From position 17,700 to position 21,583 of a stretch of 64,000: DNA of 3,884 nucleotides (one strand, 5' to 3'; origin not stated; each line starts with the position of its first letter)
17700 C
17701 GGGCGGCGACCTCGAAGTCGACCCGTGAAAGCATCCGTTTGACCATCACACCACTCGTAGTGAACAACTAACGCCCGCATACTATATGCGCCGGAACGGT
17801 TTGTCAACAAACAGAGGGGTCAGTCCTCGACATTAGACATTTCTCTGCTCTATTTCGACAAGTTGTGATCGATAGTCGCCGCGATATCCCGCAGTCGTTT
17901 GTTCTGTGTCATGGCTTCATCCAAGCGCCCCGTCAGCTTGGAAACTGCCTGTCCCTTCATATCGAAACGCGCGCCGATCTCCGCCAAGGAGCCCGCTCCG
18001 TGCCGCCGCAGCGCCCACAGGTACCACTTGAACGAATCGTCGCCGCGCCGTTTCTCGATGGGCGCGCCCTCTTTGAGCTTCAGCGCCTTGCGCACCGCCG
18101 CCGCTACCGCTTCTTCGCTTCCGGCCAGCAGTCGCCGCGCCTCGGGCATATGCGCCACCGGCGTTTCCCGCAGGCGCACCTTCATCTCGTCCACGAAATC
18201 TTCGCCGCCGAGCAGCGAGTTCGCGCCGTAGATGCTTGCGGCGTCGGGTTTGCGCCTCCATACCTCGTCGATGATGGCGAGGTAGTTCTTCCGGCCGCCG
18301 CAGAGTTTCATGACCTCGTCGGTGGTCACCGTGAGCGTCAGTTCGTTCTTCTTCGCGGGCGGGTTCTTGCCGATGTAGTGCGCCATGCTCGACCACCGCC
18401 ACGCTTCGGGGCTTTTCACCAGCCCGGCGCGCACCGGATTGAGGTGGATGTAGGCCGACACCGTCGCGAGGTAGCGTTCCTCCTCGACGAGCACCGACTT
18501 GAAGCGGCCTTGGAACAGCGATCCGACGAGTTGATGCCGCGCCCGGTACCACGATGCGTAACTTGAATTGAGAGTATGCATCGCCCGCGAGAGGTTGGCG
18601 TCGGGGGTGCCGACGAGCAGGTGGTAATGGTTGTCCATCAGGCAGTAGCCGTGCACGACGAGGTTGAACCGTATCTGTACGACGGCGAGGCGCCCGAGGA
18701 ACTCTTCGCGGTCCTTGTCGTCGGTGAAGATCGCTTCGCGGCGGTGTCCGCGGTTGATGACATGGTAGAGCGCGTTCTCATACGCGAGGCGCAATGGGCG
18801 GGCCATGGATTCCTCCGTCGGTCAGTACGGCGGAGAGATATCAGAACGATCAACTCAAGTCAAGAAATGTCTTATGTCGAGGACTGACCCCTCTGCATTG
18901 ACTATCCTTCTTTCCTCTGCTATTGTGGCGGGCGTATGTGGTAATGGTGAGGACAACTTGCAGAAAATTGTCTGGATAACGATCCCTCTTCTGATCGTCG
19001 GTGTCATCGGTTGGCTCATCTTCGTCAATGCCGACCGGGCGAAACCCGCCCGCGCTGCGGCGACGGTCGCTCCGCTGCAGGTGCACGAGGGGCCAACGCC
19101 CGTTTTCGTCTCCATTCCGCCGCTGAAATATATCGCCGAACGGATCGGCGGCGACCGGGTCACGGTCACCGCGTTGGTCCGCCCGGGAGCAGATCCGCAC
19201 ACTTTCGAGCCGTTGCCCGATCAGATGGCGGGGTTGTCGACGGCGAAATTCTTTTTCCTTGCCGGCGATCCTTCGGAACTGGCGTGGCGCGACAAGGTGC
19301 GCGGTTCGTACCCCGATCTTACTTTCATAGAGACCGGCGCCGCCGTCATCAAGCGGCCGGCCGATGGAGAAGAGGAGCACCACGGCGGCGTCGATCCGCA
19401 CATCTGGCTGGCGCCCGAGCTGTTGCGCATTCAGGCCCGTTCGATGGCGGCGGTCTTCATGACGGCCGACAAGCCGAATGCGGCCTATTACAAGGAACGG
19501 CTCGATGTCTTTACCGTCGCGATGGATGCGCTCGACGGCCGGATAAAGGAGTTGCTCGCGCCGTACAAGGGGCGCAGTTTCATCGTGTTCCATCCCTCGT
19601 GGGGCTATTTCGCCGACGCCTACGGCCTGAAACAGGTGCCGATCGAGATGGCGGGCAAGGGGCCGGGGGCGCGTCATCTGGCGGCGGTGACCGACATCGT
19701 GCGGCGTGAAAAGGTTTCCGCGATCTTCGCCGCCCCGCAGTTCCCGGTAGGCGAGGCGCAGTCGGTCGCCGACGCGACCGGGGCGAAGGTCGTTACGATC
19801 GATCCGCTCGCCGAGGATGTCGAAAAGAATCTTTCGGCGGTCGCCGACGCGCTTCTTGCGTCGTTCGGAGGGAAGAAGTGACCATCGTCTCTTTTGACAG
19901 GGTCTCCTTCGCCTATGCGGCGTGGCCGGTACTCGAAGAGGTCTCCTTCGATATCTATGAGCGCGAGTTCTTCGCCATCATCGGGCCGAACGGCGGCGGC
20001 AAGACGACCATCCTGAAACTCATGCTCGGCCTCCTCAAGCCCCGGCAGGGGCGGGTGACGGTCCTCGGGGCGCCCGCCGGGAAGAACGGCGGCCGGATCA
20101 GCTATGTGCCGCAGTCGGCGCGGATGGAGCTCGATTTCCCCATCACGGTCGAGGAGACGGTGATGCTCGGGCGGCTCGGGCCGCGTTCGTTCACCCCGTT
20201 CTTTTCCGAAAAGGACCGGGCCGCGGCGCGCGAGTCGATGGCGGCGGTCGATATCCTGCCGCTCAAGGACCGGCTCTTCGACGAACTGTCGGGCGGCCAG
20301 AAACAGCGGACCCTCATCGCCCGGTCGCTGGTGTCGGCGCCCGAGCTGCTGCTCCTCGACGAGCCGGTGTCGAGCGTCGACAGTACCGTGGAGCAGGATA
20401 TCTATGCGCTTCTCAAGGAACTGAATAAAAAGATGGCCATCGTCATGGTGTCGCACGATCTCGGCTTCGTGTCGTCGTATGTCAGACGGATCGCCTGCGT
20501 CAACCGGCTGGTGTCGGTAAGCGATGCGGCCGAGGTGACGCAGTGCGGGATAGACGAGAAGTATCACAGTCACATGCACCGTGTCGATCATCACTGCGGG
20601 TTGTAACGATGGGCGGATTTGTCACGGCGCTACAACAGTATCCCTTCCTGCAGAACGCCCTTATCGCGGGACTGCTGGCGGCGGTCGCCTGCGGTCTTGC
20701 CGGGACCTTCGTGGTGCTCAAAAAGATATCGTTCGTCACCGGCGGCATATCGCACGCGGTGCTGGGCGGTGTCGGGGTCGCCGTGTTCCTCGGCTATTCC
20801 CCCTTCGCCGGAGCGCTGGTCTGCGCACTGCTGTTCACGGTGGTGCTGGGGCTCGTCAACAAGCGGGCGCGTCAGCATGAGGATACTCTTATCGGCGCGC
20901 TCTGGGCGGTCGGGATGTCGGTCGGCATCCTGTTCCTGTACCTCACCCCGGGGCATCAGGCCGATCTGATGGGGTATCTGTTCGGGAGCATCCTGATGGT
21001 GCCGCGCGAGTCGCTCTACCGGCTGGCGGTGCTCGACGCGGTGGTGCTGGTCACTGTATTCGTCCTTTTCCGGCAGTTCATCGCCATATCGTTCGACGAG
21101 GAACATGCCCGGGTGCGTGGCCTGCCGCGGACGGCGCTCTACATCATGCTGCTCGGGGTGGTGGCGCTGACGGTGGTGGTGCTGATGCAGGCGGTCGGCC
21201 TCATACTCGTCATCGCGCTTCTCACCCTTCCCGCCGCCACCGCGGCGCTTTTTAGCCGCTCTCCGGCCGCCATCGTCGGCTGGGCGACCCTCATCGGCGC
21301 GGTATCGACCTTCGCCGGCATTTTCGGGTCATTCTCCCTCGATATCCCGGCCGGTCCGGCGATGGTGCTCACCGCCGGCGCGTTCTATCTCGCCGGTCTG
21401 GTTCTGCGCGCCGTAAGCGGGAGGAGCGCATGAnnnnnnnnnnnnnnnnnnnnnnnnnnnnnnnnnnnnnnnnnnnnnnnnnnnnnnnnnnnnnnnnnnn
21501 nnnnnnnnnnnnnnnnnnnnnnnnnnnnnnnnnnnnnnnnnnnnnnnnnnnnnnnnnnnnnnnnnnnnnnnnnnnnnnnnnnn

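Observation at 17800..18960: REPtron-like element: Y1 transposase-DnaA-C fusion flanked by 33-bp inverted repeats, inserted between pilZ and znuABC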

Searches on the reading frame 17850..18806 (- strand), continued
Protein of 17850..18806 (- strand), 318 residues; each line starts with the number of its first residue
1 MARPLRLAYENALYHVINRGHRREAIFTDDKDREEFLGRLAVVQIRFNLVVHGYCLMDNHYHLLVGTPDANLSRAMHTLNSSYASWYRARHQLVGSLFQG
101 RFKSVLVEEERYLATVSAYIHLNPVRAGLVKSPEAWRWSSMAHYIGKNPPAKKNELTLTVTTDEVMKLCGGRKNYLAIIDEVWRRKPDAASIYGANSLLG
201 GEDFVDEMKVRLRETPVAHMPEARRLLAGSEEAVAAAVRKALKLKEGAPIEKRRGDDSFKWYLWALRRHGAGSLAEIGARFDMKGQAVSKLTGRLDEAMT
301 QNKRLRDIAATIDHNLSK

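Call 94: search_protein_representatives(alignment_id=A1)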
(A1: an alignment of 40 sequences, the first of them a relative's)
Query: 40 sequences, 318 profile positions. Proteins with E-value up to 0.001 (for the whole library): 78013; up to 1e-10: 38956; up to 1e-30: 9870. The best 150 are listed.
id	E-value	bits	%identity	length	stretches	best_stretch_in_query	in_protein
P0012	2.7e-125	434.5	-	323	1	1-316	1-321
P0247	1.1e-118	412.8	-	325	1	1-315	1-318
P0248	2.3e-118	411.7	-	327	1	1-315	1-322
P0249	5.6e-114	397.3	-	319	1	1-314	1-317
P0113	1.7e-112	392.4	-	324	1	1-315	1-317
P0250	5.8e-111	387.4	-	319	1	1-315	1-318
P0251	7.2e-111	387.1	-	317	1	1-315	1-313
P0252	8.3e-111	386.9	-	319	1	1-315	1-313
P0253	8.4e-110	383.6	-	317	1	1-311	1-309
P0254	8.9e-110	383.5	-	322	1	1-316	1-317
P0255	1.0e-109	383.3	-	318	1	1-316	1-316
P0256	1.1e-107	376.7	-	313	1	1-315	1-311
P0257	1.6e-106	372.8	-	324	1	1-309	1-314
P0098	1.8e-104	366.0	-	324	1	1-316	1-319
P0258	3.3e-103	361.9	-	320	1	1-314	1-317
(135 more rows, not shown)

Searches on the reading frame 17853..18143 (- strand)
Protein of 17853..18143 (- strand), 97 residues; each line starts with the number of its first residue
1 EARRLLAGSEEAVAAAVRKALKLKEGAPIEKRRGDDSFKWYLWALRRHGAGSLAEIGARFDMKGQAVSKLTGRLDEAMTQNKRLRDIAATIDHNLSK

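Call 7: search_protein_families(library=pfam, proteins=[window:17853-18143:-], max_evalue=10)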
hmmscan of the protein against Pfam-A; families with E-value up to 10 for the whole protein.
seq(97 aa): 1 family
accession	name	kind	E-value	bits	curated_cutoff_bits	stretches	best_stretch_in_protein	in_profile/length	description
PF12802.13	MarR_2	-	0.0065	17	27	1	41-76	10-46/61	MarR family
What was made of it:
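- Checked: Pfam does not call Bac_DnaA_C on this sequence; the only hit is a weak MarR_2 HTH, E 0.0065 (call 7).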

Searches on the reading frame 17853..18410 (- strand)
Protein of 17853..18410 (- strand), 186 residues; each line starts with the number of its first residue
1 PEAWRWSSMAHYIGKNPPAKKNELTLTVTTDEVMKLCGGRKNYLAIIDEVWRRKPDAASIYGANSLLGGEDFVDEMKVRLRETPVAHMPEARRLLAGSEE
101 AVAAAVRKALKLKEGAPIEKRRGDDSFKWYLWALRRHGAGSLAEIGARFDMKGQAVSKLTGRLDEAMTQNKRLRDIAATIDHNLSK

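Call 7: search_protein_families(library=pfam, proteins=[window:17853-18410:-], max_evalue=10)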
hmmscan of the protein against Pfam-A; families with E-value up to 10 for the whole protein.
seq(186 aa): 1 family
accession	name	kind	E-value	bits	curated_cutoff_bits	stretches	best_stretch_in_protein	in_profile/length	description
PF12802.13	MarR_2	-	0.015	15.9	27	1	130-165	10-46/61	MarR family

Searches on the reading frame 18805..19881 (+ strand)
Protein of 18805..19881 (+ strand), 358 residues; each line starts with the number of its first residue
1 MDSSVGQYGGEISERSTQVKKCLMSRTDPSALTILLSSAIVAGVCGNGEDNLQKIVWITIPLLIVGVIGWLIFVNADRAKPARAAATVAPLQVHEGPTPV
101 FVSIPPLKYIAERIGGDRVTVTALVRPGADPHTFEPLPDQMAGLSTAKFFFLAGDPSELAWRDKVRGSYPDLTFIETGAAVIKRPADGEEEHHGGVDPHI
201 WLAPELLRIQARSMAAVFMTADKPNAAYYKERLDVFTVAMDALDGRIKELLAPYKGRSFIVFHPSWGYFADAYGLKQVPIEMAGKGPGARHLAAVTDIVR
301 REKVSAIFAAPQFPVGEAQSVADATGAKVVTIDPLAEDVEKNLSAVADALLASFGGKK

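Call 4: search_protein_families(library=pfam, proteins=[window:18805-19881:+], max_evalue=0.01)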
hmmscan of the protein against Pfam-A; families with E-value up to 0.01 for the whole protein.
window:18805-19881:+ (358 aa): 1 family
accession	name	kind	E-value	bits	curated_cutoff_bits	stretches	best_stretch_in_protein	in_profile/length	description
PF01297.22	ZnuA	-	5.4e-60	203.5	29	1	100-340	1-244/263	Zinc-uptake complex component A periplasmic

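Call 55: find_homologous_proteins(query=window:18958-19881:+, max_evalue=1e-40)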
Query window:18958-19881:+ (307 aa): 3219 proteins with E <= 1e-40 among 8000 candidates; the best 120 are listed.
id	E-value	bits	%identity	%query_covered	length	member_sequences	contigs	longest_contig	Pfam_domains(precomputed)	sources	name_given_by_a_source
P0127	1.3e-181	621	91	100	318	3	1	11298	PF01297.23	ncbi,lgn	-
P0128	3.1e-150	518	76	100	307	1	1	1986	PF01297.23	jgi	jgi:zinc transport system substrate-binding protein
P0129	6.0e-120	418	61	100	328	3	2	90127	PF01297.23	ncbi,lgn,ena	-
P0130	2.8e-69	252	47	87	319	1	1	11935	PF01297.23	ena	-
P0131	3.0e-68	248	47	85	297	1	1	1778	PF01297.23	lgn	-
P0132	1.3e-67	246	46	84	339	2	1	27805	PF01297.23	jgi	-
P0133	7.7e-67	244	48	83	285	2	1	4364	PF01297.23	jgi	jgi:zinc transport system substrate-binding protein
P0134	1.1e-66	243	46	84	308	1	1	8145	PF01297.23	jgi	jgi:zinc transport system substrate-binding protein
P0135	7.0e-66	241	46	84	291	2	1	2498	PF01297.23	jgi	jgi:zinc transport system substrate-binding protein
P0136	7.4e-66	240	40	87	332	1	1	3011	PF01297.23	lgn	-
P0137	1.9e-65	239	48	82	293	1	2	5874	PF01297.23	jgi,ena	-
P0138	2.2e-65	239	42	96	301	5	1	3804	PF01297.23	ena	-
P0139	3.1e-65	238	43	85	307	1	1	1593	PF01297.23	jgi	jgi:zinc transport system substrate-binding protein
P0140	3.2e-65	238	43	84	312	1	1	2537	PF01297.23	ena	-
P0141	1.5e-64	236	43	89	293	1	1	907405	PF01297.23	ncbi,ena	-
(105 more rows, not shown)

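Call 56: find_encoding_contigs(protein=P0127, flank=6000, max_places=3)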
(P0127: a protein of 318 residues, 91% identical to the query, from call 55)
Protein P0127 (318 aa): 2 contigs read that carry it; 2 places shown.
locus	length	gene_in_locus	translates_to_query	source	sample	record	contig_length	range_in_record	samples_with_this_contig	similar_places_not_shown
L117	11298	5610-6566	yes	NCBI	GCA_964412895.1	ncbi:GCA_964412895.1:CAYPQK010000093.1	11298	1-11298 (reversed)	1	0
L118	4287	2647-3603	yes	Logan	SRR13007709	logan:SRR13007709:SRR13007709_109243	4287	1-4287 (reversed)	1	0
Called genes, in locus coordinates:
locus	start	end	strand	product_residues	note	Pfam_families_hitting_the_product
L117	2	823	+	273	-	?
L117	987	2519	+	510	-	PF00221:Lyase_aromatic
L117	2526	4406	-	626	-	PF00580:UvrD-helicase, PF13245:AAA_19, PF01443:Viral_helicase1 (faint), PF13361:UvrD_C, PF13538:UvrD_C_2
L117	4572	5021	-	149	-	PF00137:ATP-synt_C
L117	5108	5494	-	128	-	PF07238:PilZ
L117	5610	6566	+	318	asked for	PF01297:ZnuA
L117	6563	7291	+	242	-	PF00005:ABC_tran, PF02463:SMC_N (weak), PF13304:AAA_21 (faint)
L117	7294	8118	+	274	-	PF00950:ABC-3, PF01032:FecCD (weak)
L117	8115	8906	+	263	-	PF02405:MlaE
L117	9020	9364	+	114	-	-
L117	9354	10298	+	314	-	PF02470:MlaD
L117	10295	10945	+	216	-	-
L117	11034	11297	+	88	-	?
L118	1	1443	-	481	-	?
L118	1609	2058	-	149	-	PF00137:ATP-synt_C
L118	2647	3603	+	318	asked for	PF01297:ZnuA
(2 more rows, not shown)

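Call 57: find_encoding_contigs(protein=P0129, flank=6000, max_places=3)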
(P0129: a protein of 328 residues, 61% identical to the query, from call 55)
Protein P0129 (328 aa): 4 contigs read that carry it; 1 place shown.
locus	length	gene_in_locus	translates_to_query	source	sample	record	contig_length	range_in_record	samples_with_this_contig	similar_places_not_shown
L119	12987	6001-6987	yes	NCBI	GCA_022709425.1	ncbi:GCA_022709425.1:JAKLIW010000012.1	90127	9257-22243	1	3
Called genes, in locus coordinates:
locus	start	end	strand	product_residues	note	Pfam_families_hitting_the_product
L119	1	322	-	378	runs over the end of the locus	PF09243:Rsm22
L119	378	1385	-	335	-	PF01641:SelR, PF01625:PMSR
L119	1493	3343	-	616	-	PF00009:GTP_EFTU, PF01926:MMR_HSR1 (weak), PF22042:EF-G_D2 (weak), PF03144:GTP_EFTU_D2, PF00679:EFG_C, PF21018:BipA_C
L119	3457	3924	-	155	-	-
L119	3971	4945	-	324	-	-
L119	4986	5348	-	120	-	PF00903:Glyoxalase, PF13669:Glyoxalase_4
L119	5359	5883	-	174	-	PF00583:Acetyltransf_1, PF13508:Acetyltransf_7 (weak)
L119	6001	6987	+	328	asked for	PF01297:ZnuA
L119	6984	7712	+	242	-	PF00005:ABC_tran, PF02463:SMC_N (faint), PF13304:AAA_21 (faint)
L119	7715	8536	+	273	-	PF01032:FecCD (weak), PF00950:ABC-3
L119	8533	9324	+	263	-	PF02405:MlaE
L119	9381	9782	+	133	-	-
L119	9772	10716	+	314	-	PF02470:MlaD, PF06103:DUF948 (faint)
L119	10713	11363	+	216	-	-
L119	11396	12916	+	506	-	-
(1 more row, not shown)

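Call 58: find_encoding_contigs(protein=P0128, flank=6000, max_places=3)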
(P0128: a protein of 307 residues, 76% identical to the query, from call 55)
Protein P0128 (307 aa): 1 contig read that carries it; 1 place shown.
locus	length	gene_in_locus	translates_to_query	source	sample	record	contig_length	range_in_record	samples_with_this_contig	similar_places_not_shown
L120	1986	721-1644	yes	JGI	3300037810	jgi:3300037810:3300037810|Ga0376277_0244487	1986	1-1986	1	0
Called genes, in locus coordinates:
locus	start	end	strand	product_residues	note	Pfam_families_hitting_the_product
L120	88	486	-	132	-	PF07238:PilZ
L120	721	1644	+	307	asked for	PF01297:ZnuA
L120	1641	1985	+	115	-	?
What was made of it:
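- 18958..19881 (+): znuA from its probable TTG start (307 aa). The longer ORF from 18805 is an artefact of open reading through element DNA. The L120 ortholog is called at the equivalent TTG (307 aa, call 58).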

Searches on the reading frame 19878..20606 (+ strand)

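Call 4: search_protein_families(library=pfam, proteins=[window:19878-20606:+], max_evalue=0.01)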
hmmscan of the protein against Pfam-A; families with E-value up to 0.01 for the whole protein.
window:19878-20606:+ (242 aa): 6 families
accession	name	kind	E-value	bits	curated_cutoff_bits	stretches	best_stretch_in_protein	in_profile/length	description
PF00005.33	ABC_tran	-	8.4e-29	101.4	25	1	19-164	1-136/137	ABC transporter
PF13304.12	AAA_21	-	3.5e-10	40.9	27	2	31-90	1-63/304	AAA domain, putative AbiEii toxin, Type IV TA system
PF02463.25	SMC_N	-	6.7e-07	29.4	40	1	28-201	23-205/220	RecF/RecN/SMC N terminal domain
PF13476.12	AAA_23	-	0.00024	22.2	27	1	22-49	13-39/201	AAA domain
PF13555.12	AAA_29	-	0.00071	19.7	27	1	16-57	9-50/61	P-loop containing region of AAA domain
PF13245.12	AAA_19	-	0.00077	20.1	25.1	1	27-191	9-123/134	AAA domain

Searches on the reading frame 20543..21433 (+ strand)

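Call 4: search_protein_families(library=pfam, proteins=[window:20543-21433:+], max_evalue=0.01)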
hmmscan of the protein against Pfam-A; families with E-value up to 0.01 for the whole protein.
window:20543-21433:+ (296 aa): 2 families
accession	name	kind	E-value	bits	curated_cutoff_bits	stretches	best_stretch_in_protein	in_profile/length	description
PF00950.22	ABC-3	-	1.6e-76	257.7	20.1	1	32-287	1-256/258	ABC 3 transport family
PF01032.23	FecCD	-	2.5e-07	30.5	26.5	1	80-288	99-310/311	FecCD transport family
